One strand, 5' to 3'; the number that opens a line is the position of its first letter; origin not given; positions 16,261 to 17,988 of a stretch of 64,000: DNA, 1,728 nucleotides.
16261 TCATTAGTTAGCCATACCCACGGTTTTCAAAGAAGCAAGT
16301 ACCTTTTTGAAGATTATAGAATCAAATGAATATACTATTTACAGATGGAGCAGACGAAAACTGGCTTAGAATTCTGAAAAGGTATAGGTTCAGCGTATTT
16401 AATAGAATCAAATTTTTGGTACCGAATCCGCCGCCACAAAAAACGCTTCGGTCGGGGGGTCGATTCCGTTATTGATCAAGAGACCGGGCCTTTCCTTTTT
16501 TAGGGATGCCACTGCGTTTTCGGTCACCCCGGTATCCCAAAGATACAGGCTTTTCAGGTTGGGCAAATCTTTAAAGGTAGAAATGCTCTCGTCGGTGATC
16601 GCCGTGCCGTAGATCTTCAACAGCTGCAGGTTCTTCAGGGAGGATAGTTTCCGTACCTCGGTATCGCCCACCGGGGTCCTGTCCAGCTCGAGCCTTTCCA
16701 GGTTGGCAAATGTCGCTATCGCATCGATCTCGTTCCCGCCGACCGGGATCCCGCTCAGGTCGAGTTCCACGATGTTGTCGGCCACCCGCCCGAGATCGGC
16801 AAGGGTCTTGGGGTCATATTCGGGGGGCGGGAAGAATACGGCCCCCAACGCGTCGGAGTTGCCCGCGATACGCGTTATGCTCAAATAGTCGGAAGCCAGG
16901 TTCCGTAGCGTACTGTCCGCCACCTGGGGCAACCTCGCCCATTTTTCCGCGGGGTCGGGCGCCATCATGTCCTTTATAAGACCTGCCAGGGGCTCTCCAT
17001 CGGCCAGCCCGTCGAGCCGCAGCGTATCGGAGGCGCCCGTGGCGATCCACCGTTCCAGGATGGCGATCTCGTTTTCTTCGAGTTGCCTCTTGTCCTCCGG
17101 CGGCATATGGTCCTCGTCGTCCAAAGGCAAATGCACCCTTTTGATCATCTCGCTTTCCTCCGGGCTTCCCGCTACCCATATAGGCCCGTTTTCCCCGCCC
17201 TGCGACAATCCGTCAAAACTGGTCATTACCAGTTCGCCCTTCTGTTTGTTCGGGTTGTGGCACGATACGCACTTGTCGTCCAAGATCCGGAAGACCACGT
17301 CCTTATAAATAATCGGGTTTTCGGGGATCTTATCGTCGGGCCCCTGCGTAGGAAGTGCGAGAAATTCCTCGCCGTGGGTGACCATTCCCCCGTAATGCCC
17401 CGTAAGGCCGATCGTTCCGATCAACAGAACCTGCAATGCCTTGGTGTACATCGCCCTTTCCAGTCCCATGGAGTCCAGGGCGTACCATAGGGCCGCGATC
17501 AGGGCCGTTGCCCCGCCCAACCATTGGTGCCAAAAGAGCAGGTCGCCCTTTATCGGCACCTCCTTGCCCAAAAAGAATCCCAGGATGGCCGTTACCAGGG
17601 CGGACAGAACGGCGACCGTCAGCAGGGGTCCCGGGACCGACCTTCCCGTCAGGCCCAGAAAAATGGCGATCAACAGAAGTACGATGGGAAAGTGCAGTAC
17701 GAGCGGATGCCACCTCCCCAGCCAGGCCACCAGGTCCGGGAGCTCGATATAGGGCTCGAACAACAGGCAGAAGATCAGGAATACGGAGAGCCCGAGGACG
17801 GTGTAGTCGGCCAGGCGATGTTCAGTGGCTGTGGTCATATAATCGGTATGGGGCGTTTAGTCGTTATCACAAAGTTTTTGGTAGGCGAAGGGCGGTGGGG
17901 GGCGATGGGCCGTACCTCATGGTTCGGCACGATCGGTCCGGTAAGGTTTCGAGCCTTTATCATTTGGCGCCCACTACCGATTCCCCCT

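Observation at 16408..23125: Intact four-gene extracytoplasmic heme/metalloenzyme system (DUF1553-DUF1501-desaturase-cytochrome c/LRR)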

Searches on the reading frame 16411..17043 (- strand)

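Call 50: search_protein_families(library=pfam, proteins=[window:16411-17043:-], max_evalue=10)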
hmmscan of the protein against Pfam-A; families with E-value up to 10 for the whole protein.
seq(211 aa): 5 families
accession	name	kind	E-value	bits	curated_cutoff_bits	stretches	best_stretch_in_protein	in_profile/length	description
PF12799.13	LRR_4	-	2.9e-06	27.8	27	1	137-171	1-33/44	Leucine Rich repeats (2 copies)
PF13855.12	LRR_8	-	2.1e-05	24.6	27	1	114-168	2-56/61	Leucine rich repeat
PF23598.1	LRR_14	-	0.014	14.6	40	1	133-177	211-255/353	Leucine-rich repeat region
PF00560.39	LRR_1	-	0.045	14.3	20.6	0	138-160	1-23/23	Leucine Rich Repeat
PF24758.1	LRR_At5g56370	-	0.068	13.3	27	1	88-156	10-80/227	FBD-associated F-box protein At5g56370, LRR repeats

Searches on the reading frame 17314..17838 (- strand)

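Call 50: search_protein_families(library=pfam, proteins=[window:17314-17838:-], max_evalue=10)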
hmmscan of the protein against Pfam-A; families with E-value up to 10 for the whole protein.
seq(175 aa): 2 families
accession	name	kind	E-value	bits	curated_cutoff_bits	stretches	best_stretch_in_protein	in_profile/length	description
PF14485.11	DUF4431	-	0.21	11.8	24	1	89-104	17-32/48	Domain of unknown function (DUF4431)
PF09990.14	DUF2231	-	0.37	11.3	26.4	1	44-153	5-129/139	Predicted membrane protein (DUF2231)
